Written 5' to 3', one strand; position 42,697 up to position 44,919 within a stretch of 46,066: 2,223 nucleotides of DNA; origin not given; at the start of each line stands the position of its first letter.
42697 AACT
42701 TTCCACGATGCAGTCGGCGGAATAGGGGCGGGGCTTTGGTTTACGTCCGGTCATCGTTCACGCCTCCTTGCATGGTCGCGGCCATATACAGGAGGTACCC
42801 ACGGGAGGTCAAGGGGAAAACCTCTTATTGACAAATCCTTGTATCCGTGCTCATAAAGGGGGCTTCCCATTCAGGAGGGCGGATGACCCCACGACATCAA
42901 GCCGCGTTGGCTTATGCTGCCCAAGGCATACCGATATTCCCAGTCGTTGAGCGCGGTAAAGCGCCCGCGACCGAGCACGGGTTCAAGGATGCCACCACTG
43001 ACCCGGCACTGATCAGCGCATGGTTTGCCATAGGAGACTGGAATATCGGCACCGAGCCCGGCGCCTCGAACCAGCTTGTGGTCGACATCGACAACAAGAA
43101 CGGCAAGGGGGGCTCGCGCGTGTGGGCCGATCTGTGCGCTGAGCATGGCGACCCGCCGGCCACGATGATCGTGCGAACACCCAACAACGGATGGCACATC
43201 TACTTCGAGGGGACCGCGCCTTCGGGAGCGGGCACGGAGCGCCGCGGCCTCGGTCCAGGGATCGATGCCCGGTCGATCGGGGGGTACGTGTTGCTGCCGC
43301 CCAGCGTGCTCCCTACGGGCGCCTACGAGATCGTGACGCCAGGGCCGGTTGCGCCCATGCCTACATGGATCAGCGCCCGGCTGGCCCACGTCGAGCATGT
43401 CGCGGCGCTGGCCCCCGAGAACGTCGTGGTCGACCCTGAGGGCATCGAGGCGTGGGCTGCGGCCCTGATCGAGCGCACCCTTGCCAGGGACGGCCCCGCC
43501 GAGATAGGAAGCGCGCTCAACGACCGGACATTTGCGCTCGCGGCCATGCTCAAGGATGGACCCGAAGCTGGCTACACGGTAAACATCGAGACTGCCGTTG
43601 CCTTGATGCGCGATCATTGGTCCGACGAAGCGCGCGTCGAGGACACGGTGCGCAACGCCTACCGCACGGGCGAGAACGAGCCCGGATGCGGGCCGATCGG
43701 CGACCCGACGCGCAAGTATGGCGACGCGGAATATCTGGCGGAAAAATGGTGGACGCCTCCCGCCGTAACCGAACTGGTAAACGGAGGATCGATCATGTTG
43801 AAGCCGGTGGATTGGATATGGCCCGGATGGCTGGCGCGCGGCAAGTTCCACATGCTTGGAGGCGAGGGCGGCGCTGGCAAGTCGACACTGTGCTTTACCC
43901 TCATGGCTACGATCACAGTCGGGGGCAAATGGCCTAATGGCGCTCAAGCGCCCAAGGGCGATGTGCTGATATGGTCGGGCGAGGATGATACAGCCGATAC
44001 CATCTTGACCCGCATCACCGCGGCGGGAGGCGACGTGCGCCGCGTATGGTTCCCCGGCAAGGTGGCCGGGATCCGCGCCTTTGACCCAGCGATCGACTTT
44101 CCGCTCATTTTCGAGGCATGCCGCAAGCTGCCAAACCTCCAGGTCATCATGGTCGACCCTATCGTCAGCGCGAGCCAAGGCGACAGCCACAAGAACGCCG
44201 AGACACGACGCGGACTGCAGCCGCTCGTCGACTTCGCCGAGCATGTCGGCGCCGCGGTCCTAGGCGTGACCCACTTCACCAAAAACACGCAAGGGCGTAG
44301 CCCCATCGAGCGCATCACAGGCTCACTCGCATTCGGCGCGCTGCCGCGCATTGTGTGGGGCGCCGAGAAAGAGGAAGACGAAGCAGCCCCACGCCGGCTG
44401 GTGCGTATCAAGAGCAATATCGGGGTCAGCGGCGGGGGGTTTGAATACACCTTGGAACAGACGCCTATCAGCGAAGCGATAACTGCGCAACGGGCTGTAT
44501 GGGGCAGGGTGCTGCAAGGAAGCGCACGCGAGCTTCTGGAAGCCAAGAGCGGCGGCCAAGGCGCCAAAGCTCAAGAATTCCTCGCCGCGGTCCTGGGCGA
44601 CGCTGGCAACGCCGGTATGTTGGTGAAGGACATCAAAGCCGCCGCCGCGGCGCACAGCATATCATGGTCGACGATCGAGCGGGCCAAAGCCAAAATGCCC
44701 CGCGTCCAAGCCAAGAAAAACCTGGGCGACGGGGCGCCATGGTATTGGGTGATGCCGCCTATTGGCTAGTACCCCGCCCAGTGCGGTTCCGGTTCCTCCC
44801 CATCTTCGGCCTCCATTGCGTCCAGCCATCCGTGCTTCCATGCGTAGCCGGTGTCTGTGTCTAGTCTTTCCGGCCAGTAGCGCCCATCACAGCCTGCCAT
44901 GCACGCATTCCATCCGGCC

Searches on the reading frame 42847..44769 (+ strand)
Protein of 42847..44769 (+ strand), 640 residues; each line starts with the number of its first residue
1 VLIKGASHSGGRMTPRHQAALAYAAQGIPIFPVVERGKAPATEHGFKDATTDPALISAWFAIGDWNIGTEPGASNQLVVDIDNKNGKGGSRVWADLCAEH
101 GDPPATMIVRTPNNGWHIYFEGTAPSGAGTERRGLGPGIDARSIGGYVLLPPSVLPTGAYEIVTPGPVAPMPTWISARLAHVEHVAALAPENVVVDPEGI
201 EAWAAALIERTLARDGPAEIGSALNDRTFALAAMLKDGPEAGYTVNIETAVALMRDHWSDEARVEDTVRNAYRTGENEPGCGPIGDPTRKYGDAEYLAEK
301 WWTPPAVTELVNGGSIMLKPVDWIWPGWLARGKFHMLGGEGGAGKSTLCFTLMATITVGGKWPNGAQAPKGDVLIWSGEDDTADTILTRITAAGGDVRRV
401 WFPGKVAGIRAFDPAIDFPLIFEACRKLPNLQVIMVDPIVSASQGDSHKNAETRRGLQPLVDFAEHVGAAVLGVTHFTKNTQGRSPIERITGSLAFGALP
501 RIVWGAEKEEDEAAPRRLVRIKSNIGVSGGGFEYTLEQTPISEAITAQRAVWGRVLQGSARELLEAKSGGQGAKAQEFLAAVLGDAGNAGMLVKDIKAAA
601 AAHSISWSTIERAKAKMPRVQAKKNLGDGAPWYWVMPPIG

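Call 74: search_protein_families(library=phrogs, proteins=[window:42847-44769:+], max_evalue=0.0001)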
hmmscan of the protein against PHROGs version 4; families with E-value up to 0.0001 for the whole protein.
window:42847-44769:+ (640 aa): 9 families
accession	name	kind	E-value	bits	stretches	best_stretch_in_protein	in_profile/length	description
phrog_5852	-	DNA, RNA and nucleotide metabolism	7e-27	95.3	1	18-169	68-235/242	DNA polymerase/primase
phrog_10729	-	DNA, RNA and nucleotide metabolism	6.1e-25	88.5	2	323-620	390-698/722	DNA polymerase/primase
phrog_906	-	DNA, RNA and nucleotide metabolism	9.1e-25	88.5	2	40-183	79-247/872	DNA polymerase/primase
phrog_1156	-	DNA, RNA and nucleotide metabolism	5.5e-21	75.8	1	10-186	7-198/855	DNA primase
phrog_239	-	DNA, RNA and nucleotide metabolism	6e-12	46.3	1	318-521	345-569/801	DNA primase/helicase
phrog_695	-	DNA, RNA and nucleotide metabolism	2.2e-11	44.2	1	13-174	5-172/704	DNA polymerase/primase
phrog_5177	-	DNA, RNA and nucleotide metabolism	9.3e-09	34.7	1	18-155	22-160/876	DNA polymerase/primase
phrog_3123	-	unknown function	6.2e-05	22.7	0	430-514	457-545/583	-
phrog_2597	-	DNA, RNA and nucleotide metabolism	9.2e-05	22.1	0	327-497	362-535/747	DNA primase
